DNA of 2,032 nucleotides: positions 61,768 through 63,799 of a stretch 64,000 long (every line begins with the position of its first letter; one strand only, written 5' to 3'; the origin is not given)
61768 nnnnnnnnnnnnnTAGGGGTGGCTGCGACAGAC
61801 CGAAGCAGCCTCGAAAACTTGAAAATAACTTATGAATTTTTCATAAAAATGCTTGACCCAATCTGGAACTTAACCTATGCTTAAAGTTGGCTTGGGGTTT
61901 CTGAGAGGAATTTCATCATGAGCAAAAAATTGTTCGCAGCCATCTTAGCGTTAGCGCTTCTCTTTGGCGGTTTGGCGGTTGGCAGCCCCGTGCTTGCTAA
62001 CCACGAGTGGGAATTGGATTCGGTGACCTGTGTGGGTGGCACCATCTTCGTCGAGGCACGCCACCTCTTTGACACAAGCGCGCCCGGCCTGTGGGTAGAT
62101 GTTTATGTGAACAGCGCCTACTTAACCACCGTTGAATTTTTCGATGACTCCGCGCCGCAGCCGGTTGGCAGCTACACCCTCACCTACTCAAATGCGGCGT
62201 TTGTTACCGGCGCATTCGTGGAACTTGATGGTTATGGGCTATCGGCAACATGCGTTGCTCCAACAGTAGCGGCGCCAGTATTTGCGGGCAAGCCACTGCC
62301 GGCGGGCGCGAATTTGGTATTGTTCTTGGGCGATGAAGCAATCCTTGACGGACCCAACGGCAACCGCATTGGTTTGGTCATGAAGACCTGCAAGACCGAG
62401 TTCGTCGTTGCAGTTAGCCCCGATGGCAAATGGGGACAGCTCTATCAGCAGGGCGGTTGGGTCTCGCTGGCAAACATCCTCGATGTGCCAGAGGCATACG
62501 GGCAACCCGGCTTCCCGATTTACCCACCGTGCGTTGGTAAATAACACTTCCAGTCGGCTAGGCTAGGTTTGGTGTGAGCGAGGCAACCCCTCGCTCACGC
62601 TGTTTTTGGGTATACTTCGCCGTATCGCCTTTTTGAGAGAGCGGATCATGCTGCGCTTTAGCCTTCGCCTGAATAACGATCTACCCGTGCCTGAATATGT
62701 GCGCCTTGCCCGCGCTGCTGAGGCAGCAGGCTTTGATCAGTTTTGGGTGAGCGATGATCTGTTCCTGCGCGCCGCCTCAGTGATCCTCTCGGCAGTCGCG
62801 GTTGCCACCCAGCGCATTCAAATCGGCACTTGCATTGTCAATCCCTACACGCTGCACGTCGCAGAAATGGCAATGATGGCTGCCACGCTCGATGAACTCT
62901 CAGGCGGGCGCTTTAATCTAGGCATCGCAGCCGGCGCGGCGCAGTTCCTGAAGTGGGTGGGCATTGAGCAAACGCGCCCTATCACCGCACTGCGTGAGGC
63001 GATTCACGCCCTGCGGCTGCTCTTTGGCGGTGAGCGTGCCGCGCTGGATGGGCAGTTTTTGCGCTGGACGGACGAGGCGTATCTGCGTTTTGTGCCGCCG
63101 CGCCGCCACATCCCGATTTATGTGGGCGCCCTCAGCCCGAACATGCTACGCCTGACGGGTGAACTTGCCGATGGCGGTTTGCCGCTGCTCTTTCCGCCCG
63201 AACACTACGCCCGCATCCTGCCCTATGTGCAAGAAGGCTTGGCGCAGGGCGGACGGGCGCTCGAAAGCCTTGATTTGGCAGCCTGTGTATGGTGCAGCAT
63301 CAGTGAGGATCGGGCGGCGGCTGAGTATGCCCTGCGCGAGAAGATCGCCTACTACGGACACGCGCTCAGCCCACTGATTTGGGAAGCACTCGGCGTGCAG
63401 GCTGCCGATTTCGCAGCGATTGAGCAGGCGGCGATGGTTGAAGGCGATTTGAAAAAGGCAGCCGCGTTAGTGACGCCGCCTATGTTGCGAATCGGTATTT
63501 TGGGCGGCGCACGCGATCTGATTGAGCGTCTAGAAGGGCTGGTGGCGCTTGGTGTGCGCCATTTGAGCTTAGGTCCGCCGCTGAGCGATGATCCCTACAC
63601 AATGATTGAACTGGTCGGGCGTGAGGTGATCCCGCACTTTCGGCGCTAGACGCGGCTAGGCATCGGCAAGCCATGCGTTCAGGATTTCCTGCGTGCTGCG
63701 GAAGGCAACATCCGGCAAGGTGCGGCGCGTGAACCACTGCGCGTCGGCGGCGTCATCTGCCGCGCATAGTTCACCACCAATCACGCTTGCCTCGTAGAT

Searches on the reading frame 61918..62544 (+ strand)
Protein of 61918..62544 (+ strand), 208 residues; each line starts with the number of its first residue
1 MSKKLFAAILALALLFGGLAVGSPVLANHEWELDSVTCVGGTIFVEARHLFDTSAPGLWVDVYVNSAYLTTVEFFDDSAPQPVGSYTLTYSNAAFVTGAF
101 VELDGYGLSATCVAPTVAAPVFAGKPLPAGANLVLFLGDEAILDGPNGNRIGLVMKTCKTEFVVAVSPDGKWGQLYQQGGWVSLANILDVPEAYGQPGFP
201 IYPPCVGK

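Call 73: search_protein_families(library=pfam, proteins=[window:61918-62544:+], max_evalue=0.0001)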
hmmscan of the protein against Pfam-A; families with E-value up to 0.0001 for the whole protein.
window:61918-62544:+ (208 aa): 0 families

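Call 81: find_encoding_contigs(protein=window:61918-62544:+, flank=10000, max_places=1)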
Protein window:61918-62544:+ (208 aa): 24 contigs read that carry it; 1 place shown.
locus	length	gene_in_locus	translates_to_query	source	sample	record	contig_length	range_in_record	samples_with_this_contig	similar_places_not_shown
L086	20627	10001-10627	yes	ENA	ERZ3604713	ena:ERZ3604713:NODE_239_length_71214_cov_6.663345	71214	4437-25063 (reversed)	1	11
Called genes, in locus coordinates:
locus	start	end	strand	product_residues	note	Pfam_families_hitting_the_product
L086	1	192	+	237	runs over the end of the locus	PF00160:Pro_isomerase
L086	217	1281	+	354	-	PF00814:TsaD, PF22521:HypF_C_2 (weak)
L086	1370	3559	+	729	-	PF22019:GlgB_N, PF02922:CBM_48, PF00128:Alpha-amylase, PF02806:Alpha-amylase_C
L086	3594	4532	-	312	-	PF16745:RsgA_N, PF01926:MMR_HSR1 (faint), PF03193:RsgA_GTPase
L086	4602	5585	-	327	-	PF13424:TPR_12 (weak)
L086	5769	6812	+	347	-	PF00155:Aminotran_1_2 (weak), PF01212:Beta_elim_lyase, PF00266:Aminotran_5 (faint)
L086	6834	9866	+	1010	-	PF00912:Transgly, PF00905:Transpeptidase, PF17957:Big_7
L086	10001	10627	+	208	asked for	-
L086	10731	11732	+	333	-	PF00296:Bac_luciferase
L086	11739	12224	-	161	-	PF00293:NUDIX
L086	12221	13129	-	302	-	-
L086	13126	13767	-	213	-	PF07638:Sigma70_ECF (weak), PF04542:Sigma70_r2, PF08281:Sigma70_r4_2, PF04545:Sigma70_r4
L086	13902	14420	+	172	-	PF12867:DinB_2, PF08020:DUF1706, PF11716:MDMPI_N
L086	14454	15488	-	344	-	PF00756:Esterase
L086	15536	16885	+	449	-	-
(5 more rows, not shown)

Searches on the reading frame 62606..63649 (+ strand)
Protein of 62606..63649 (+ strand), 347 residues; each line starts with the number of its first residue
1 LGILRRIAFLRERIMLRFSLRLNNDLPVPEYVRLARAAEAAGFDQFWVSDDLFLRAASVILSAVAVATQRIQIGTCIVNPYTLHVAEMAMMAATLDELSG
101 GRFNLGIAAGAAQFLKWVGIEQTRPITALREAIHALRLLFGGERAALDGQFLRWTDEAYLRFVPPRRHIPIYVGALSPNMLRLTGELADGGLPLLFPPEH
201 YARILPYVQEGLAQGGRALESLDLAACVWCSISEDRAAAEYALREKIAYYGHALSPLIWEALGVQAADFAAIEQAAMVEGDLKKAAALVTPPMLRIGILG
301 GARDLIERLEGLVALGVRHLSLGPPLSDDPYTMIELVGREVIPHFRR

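Call 73: search_protein_families(library=pfam, proteins=[window:62606-63649:+], max_evalue=0.0001)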
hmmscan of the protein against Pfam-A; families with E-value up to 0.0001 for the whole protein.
window:62606-63649:+ (347 aa): 1 family
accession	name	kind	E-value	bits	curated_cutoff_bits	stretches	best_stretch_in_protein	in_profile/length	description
PF00296.26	Bac_luciferase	-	2.7e-60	204.8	27.9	1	28-319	22-314/314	Luciferase-like monooxygenase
